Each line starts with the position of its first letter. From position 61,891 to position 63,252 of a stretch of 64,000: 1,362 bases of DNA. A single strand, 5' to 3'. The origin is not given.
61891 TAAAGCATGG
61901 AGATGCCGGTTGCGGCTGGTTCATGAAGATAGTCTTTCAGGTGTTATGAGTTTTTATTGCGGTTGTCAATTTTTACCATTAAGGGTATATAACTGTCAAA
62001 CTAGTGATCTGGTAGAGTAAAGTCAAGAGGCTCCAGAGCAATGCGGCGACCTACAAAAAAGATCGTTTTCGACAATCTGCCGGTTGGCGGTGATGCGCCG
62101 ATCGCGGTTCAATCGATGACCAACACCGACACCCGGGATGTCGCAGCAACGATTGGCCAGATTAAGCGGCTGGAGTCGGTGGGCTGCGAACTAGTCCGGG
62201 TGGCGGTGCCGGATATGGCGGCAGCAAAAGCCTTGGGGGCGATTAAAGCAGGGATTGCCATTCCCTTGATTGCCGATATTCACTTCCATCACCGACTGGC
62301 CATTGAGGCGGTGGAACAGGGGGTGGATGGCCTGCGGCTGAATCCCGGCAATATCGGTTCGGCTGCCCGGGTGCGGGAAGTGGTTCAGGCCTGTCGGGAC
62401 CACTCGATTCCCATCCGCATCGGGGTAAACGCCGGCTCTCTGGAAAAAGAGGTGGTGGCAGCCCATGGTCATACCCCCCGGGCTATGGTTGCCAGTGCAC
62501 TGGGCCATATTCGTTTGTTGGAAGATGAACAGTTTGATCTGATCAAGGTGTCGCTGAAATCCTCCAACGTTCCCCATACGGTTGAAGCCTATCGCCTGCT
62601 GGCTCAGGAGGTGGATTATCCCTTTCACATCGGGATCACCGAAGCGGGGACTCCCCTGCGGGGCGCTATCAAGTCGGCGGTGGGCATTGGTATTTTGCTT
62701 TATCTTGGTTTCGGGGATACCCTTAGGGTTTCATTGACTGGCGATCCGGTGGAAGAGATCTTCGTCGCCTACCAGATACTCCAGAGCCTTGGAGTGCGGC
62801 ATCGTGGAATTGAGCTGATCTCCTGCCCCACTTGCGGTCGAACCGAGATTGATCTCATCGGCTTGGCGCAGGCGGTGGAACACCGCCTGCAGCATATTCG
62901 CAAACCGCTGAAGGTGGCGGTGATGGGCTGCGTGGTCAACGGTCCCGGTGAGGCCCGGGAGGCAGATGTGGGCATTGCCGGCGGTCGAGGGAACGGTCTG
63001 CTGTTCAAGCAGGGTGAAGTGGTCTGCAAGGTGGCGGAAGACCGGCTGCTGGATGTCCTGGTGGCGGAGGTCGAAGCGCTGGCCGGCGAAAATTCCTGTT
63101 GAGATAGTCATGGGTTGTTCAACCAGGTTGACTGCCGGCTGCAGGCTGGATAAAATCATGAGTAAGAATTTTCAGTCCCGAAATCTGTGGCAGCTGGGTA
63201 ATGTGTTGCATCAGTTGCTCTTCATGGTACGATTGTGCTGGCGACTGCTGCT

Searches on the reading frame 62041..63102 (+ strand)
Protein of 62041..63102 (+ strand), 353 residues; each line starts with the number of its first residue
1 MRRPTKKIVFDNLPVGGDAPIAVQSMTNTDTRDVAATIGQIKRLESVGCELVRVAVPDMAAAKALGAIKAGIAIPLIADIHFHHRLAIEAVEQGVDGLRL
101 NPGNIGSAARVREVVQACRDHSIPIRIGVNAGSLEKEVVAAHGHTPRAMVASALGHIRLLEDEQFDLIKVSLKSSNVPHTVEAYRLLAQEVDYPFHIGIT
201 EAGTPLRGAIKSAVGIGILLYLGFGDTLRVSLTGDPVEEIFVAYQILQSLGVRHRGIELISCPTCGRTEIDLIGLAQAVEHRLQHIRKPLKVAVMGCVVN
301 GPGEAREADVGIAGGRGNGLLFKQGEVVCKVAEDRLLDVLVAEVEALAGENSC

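Call 76: search_protein_families(library=pfam, proteins=[window:62041-63102:+], max_evalue=0.0001)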
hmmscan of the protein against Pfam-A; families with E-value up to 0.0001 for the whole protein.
window:62041-63102:+ (353 aa): 1 family
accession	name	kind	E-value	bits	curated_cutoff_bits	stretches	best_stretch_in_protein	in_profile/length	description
PF04551.19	GcpE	-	3.7e-150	500.1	32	1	5-345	1-342/343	GcpE protein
